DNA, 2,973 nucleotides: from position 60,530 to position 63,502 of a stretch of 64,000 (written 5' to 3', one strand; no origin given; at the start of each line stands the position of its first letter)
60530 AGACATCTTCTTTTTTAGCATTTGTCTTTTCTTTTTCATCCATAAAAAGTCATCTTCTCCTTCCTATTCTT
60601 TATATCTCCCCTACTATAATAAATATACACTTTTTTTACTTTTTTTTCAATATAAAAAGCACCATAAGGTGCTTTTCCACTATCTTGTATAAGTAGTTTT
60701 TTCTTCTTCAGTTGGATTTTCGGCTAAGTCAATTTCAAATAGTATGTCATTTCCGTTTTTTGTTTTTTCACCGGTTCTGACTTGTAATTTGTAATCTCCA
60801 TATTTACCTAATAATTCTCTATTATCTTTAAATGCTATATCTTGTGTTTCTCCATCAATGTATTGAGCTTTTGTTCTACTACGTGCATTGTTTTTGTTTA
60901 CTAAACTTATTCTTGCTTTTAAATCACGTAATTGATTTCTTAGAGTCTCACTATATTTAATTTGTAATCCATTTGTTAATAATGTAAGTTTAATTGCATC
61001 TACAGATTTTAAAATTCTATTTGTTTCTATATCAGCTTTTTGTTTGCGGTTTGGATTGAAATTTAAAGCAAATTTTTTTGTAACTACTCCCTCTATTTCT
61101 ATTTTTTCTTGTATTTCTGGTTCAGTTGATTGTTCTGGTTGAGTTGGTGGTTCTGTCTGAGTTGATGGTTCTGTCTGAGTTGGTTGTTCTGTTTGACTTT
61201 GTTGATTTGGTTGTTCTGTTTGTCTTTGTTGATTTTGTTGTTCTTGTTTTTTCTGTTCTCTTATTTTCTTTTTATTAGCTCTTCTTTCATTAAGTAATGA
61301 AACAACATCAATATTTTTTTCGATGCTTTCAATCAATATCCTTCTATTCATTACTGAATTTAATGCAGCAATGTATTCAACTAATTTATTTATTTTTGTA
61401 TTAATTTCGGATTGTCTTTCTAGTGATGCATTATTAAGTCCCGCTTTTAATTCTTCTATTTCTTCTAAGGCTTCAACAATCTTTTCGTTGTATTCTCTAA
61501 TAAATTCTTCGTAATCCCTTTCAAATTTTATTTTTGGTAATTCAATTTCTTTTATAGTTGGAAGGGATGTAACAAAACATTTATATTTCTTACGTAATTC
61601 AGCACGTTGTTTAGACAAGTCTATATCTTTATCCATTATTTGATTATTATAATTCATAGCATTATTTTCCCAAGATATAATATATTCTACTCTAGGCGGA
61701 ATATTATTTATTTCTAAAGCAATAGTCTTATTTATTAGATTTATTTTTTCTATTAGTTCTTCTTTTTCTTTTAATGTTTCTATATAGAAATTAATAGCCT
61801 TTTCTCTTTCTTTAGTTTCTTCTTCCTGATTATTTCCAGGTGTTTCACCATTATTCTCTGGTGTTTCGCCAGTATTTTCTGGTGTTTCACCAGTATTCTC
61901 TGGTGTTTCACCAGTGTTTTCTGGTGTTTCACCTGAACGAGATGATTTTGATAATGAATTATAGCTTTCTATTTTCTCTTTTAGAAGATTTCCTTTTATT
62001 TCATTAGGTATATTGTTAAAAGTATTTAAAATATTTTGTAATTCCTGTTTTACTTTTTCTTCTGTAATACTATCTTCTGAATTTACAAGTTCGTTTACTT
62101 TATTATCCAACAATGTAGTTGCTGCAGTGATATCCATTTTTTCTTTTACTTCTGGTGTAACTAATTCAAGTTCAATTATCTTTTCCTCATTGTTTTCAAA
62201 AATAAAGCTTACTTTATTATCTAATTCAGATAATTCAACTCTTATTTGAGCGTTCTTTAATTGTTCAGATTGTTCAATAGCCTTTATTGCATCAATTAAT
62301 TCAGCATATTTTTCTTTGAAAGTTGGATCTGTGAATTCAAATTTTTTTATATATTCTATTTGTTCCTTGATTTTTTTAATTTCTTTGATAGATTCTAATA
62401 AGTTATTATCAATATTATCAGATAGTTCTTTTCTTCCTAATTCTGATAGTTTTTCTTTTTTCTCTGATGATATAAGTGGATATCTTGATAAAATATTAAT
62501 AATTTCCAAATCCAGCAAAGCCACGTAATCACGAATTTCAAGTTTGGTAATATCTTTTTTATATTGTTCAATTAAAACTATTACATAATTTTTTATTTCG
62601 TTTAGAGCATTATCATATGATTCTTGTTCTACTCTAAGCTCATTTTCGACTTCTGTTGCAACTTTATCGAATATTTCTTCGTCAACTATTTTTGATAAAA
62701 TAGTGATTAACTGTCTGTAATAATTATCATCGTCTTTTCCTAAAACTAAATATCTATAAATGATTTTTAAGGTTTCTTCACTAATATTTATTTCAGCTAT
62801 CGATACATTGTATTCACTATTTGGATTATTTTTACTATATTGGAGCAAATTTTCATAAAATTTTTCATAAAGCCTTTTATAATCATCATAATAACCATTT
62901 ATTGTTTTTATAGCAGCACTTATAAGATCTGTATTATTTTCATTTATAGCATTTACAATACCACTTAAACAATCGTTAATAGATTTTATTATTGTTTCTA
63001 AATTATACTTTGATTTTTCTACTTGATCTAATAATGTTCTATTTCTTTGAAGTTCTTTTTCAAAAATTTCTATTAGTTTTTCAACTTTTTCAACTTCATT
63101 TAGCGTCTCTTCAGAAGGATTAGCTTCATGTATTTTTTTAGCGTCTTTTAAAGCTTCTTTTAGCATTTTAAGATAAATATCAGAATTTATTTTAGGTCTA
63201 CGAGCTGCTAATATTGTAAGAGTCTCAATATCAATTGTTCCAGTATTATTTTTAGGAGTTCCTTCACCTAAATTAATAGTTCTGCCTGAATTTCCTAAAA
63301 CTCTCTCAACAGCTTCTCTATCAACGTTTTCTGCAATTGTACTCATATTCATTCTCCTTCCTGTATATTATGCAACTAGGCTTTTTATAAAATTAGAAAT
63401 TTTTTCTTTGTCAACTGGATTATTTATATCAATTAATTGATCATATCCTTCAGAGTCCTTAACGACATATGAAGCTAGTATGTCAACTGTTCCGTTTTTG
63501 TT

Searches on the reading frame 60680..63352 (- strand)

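Call 42: search_protein_families(library=pfam, proteins=[window:60680-63352:-], max_evalue=0.001)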
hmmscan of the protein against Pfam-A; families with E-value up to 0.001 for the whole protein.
window:60680-63352:- (890 aa): 0 families

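Call 89: search_protein_families(library=pfam, proteins=[window:60680-63352:-], max_evalue=5)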
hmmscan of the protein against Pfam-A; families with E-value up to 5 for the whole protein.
window:60680-63352:- (890 aa): 3 families
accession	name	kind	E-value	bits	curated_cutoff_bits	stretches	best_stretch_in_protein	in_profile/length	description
PF16636.10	APC_u15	-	0.13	13.1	27.5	1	574-589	3-18/81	Unstructured region on APC between APC_crr regions 5 and 6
PF03153.18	TFIIA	-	0.39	11.1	36.2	1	693-837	183-330/415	Transcription factor IIA, alpha/beta subunit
PF02862.22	DDHD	-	0.77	10.3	28.3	1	651-761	106-183/258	DDHD domain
